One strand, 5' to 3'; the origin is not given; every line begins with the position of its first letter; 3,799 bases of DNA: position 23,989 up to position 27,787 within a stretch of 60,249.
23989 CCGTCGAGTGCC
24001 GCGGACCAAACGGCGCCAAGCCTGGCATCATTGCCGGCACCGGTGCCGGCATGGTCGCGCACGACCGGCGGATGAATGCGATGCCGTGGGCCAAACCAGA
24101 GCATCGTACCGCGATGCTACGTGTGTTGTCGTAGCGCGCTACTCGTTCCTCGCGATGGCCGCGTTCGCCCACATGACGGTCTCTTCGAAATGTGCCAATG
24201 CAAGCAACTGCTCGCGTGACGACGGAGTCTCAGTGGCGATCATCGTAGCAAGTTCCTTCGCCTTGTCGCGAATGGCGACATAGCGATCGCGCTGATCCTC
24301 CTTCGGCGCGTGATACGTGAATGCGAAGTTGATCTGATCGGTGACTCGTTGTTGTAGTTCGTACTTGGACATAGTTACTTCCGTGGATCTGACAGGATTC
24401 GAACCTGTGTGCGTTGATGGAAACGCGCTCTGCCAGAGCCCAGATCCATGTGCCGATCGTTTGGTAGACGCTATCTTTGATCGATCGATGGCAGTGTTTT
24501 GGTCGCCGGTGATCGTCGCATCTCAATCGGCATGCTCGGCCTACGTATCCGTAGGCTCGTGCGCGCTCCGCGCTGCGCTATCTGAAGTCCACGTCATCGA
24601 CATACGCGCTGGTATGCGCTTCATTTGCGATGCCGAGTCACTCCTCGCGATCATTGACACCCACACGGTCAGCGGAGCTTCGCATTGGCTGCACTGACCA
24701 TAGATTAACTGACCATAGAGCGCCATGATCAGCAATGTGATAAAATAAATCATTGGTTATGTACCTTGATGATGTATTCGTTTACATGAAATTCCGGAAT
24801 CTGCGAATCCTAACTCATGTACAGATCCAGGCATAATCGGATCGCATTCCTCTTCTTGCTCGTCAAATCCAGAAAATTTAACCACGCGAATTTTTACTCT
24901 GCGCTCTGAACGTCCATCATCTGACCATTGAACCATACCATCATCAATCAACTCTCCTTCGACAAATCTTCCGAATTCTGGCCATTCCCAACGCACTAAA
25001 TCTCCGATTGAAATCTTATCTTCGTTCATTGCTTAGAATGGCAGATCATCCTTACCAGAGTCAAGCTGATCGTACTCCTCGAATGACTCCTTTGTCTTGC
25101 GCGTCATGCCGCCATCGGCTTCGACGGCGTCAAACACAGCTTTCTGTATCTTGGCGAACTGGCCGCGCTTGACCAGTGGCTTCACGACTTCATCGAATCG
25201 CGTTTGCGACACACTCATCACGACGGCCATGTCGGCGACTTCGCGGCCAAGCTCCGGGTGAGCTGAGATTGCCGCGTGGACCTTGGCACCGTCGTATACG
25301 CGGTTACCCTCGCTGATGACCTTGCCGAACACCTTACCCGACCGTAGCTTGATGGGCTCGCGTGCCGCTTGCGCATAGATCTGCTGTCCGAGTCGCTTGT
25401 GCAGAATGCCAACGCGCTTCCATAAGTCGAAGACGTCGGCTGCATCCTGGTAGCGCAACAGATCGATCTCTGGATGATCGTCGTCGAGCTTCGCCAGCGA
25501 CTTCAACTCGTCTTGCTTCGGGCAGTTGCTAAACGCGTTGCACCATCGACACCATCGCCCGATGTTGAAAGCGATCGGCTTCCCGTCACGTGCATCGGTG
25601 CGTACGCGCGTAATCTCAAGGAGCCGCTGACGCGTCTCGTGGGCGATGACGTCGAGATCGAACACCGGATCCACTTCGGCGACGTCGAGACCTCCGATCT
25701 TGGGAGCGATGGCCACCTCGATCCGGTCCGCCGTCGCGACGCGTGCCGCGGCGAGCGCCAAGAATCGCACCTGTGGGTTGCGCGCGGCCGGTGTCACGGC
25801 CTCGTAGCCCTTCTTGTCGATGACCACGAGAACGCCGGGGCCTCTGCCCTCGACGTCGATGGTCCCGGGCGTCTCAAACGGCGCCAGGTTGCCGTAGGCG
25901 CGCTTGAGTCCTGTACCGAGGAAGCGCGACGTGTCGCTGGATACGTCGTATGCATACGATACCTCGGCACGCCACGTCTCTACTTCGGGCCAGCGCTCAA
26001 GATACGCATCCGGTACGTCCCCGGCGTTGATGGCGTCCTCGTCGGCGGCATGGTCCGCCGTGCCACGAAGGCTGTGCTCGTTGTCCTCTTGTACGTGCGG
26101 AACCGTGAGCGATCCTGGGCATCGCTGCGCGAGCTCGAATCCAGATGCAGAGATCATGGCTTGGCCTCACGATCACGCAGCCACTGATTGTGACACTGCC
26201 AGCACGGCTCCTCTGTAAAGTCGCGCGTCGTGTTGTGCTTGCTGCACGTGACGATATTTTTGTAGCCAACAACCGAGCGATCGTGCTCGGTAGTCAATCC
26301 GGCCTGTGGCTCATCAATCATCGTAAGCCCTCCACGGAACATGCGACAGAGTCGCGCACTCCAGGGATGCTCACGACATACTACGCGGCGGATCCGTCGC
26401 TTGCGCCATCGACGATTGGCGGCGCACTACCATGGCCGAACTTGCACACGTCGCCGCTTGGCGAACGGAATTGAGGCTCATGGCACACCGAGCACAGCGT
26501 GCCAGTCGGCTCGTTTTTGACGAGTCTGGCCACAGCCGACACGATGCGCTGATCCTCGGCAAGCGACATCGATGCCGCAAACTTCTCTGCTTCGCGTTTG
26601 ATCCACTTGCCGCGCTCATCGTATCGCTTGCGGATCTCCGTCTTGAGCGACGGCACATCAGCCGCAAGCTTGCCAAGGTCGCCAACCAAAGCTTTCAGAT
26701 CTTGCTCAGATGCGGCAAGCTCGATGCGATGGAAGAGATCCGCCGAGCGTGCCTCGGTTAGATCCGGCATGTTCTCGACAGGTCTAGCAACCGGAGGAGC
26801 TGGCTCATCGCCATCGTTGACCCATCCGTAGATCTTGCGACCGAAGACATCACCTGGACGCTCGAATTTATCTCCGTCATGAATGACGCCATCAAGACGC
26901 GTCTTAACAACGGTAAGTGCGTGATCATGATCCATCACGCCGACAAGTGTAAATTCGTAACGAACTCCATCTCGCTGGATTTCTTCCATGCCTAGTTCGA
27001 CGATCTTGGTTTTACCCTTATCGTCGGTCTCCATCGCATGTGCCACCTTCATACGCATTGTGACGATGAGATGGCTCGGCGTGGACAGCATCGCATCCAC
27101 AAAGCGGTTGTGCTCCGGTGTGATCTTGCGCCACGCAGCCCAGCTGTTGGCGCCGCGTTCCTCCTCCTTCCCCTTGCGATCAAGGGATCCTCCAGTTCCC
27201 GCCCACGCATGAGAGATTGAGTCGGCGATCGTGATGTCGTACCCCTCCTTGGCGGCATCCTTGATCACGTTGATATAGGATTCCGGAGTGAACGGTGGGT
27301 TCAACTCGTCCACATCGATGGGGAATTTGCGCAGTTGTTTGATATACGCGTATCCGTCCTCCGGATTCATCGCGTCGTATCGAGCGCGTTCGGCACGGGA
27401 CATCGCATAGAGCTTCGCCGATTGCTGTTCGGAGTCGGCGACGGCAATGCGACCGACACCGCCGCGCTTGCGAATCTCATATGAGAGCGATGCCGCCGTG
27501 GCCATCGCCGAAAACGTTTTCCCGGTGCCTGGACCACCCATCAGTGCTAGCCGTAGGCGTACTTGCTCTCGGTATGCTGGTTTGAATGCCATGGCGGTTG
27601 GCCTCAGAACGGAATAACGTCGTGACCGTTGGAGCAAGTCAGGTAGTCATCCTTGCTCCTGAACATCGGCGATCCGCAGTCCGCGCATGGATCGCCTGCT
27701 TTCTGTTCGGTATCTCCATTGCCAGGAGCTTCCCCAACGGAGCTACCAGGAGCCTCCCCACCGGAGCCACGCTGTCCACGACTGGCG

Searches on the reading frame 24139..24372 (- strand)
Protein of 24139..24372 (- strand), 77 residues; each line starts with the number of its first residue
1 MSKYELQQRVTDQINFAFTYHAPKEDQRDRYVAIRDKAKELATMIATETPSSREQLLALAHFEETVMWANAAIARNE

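Call 98: search_solved_structures(query=window:24139-24372:-, max_evalue=0.01)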
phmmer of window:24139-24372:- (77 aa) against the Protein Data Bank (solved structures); distinct sequences matched with E-value up to 0.01: 0.

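Call 99: search_solved_structures(query=window:24139-24372:-, max_evalue=10)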
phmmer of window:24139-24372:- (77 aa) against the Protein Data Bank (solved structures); distinct sequences matched with E-value up to 10: 6.
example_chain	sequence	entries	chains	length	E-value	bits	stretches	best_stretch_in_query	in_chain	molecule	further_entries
8kbe_A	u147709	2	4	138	0.13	16.6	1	48-73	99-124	Thoeris anti-defense 1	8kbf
7uav_A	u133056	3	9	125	0.18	16.1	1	48-73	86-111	ABC transporter ATPase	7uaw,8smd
8kbh_D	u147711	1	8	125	0.18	16.1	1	48-73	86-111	Thoeris anti-defense 1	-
8kbg_D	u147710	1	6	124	0.18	16.1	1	48-73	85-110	Thoeris anti-defense 1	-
8kbh_I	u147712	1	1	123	0.18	16.1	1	48-73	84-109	Thoeris anti-defense 1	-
5lp0_A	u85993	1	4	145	0.85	14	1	24-61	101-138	Epsin 1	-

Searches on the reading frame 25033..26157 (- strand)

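Call 13: search_protein_families(library=pfam, proteins=[window:25033-26157:-], max_evalue=0.001)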
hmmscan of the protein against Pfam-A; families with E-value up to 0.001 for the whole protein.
window:25033-26157:- (374 aa): 1 family
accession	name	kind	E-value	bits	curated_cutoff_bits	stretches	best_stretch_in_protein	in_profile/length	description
PF10926.14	DUF2800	-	4.3e-07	29.9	21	1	96-297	118-313/368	Protein of unknown function (DUF2800)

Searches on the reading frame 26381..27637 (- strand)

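Call 13: search_protein_families(library=pfam, proteins=[window:26381-27637:-], max_evalue=0.001)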
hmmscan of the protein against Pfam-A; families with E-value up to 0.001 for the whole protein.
window:26381-27637:- (418 aa): 1 family
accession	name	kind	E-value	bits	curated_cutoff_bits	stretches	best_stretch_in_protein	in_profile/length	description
PF13479.12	AAA_24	-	2.6e-17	63.8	27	1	28-239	3-172/195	AAA domain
